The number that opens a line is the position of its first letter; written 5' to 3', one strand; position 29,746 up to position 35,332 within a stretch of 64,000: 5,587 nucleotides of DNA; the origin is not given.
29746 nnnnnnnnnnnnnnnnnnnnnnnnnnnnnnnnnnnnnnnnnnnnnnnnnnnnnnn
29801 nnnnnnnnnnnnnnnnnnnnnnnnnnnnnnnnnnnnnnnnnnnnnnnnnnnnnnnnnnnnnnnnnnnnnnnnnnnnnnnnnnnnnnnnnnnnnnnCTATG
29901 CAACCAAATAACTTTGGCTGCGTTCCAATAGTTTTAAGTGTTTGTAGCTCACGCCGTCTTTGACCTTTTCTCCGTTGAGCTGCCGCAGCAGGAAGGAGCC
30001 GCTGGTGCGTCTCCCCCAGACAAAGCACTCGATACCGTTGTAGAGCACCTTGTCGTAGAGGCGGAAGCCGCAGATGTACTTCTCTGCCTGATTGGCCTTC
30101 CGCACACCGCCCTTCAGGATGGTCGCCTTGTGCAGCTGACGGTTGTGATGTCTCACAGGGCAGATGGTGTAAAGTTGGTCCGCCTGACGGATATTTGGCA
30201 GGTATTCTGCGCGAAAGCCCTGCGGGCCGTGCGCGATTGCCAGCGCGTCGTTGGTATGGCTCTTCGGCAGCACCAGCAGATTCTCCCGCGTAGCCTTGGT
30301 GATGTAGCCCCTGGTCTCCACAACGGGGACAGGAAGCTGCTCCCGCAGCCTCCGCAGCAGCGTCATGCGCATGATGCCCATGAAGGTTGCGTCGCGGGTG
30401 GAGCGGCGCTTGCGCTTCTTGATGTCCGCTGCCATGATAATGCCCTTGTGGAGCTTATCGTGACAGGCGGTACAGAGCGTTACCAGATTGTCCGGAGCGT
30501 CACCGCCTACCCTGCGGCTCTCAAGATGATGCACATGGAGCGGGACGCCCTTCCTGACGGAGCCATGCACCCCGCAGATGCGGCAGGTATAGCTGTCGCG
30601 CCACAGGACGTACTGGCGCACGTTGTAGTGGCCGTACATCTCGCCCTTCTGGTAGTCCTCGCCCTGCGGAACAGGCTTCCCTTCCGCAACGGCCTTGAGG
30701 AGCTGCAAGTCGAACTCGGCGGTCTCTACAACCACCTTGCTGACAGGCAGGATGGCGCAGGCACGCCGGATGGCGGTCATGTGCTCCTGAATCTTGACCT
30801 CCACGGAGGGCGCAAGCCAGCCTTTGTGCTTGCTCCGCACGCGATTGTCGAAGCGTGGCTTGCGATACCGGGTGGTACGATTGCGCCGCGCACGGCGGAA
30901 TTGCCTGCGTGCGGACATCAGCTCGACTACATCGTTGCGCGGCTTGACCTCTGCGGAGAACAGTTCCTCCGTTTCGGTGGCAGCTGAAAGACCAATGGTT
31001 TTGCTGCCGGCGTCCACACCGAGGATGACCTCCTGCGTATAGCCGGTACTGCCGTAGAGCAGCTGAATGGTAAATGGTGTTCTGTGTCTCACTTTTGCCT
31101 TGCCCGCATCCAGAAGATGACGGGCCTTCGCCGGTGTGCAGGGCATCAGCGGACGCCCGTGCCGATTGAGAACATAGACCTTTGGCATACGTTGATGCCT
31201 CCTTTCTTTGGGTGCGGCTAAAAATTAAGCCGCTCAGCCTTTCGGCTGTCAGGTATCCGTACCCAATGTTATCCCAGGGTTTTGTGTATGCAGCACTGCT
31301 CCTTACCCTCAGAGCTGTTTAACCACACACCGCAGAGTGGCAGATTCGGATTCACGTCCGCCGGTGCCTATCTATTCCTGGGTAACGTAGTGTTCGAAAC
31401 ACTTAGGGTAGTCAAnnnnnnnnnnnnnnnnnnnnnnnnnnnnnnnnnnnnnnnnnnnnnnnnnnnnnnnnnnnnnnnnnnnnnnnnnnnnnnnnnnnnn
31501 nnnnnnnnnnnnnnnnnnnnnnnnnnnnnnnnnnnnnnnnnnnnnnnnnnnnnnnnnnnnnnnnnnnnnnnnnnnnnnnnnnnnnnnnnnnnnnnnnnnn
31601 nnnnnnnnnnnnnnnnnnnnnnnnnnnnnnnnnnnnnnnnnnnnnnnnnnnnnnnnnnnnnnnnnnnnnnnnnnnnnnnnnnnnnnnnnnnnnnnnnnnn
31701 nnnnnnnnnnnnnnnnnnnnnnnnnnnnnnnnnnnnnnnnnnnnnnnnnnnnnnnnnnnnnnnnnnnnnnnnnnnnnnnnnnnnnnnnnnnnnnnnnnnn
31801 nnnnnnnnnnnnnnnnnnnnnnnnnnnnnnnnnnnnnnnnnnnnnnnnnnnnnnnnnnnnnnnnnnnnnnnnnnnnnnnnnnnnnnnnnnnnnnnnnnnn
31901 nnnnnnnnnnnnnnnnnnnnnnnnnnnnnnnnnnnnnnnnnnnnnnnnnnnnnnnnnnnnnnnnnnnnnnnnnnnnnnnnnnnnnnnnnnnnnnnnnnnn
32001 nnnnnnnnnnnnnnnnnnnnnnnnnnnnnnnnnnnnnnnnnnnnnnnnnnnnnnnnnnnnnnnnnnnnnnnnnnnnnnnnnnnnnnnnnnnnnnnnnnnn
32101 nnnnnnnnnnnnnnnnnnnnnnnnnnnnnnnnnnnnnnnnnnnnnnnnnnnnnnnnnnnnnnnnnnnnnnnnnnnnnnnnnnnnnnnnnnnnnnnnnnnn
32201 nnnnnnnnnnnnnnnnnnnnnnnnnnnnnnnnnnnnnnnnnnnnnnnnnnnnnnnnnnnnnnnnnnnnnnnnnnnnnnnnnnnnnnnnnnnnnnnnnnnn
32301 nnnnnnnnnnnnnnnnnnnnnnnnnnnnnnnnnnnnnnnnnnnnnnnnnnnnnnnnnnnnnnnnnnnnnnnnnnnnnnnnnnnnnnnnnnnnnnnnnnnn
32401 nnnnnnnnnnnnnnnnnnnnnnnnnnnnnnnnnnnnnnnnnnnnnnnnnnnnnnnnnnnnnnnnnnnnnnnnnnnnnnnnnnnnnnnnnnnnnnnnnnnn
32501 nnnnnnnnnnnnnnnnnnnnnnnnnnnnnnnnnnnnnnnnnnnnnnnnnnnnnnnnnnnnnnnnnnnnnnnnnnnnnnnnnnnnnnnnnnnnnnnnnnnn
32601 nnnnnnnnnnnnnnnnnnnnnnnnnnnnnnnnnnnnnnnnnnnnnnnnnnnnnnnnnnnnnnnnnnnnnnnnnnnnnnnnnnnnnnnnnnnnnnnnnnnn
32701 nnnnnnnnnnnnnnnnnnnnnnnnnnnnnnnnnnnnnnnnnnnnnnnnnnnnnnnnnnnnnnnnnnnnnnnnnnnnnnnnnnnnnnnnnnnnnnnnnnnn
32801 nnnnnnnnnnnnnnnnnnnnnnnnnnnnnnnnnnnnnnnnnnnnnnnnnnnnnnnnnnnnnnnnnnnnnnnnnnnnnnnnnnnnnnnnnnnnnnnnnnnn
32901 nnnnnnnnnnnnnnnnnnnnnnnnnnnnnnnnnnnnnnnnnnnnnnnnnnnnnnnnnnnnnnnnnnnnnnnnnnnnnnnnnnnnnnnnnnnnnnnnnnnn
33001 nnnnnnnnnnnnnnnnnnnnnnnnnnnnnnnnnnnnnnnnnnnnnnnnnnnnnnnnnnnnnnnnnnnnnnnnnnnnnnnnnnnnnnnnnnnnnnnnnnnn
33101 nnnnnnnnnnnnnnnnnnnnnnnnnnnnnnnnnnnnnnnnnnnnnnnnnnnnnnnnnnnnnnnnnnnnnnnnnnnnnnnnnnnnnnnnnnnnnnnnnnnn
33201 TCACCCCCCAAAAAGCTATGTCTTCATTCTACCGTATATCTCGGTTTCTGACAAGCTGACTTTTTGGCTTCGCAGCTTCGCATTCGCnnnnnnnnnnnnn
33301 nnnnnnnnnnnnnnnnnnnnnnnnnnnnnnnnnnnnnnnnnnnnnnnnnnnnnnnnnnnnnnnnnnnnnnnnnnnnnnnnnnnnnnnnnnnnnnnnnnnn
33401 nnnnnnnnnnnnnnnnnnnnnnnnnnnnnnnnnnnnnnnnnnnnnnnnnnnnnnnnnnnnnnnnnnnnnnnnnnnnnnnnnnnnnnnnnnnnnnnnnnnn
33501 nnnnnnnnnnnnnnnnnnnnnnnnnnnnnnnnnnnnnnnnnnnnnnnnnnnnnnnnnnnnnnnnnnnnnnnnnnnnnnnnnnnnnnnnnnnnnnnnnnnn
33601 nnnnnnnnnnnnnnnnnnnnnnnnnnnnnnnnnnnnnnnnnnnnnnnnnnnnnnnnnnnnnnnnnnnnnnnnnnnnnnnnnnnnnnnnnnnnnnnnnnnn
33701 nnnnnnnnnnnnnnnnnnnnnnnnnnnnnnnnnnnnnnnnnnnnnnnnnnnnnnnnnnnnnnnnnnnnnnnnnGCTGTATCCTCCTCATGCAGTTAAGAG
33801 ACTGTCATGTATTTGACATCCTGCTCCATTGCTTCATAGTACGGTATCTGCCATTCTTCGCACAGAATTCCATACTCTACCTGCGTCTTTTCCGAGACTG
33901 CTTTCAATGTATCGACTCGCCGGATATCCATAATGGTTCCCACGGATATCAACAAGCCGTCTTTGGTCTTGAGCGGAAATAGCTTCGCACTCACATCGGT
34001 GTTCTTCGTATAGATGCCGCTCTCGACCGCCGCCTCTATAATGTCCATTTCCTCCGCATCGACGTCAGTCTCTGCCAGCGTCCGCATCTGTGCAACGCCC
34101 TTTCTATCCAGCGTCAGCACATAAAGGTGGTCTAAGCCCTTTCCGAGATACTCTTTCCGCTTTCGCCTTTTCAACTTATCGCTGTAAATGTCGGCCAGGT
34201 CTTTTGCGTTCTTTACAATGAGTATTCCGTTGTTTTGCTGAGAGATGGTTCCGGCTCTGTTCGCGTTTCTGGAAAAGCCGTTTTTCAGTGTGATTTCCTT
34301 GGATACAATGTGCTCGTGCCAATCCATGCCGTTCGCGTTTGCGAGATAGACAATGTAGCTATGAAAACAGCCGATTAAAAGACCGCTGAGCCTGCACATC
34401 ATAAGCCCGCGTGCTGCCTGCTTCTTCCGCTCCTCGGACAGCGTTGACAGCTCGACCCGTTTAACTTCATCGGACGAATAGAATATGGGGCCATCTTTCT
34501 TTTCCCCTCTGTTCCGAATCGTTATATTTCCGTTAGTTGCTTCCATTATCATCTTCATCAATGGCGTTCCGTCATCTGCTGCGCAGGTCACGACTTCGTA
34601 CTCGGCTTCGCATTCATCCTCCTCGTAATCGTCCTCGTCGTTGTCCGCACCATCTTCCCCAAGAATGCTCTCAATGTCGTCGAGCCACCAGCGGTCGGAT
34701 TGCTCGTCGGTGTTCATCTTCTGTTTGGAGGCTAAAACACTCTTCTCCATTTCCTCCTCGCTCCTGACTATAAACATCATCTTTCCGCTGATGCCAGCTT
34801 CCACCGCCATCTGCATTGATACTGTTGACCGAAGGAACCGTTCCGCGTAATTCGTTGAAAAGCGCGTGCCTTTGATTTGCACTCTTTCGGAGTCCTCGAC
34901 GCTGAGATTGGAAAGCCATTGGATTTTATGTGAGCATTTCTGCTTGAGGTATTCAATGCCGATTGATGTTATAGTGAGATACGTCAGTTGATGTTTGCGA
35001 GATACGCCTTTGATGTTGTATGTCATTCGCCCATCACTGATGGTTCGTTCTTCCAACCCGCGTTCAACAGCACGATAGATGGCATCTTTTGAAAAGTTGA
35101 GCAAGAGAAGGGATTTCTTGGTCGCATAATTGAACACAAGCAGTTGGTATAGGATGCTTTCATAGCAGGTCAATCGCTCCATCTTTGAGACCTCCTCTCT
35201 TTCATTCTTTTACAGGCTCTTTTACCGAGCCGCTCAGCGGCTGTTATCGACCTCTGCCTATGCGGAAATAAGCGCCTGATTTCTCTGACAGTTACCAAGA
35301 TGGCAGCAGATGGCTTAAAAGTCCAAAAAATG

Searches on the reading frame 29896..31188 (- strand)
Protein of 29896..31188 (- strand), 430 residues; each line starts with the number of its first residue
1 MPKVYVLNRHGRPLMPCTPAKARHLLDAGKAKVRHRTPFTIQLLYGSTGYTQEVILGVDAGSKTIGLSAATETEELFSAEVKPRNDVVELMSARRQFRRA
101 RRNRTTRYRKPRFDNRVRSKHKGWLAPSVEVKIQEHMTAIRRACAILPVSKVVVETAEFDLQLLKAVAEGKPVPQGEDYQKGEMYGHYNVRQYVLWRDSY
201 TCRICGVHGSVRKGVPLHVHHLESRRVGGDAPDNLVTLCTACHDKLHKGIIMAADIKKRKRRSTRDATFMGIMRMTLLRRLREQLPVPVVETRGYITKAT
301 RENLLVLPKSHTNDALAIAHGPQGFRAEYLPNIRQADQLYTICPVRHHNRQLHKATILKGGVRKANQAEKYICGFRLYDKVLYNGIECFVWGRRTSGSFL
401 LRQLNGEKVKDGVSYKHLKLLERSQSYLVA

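Call 22: search_protein_families(library=pfam, proteins=[window:29896-31188:-], max_evalue=0.01)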
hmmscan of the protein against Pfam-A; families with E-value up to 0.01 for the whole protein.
window:29896-31188:- (430 aa): 2 families
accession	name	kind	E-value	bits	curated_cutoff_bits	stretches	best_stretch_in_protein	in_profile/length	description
PF14239.11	RRXRR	-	5.2e-59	199.5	25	1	4-182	1-174/174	RRXRR protein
PF01844.29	HNH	-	2.8e-09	37.4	21.4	1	202-248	1-46/47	HNH endonuclease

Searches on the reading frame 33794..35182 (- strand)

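Call 22: search_protein_families(library=pfam, proteins=[window:33794-35182:-], max_evalue=0.01)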
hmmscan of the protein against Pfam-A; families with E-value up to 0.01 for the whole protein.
window:33794-35182:- (462 aa): 1 family
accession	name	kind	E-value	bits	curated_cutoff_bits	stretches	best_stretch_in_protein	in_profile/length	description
PF07461.18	NADase_NGA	-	0.0092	16.2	30.5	0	290-339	27-74/200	NAD glycohydrolase catalytic domain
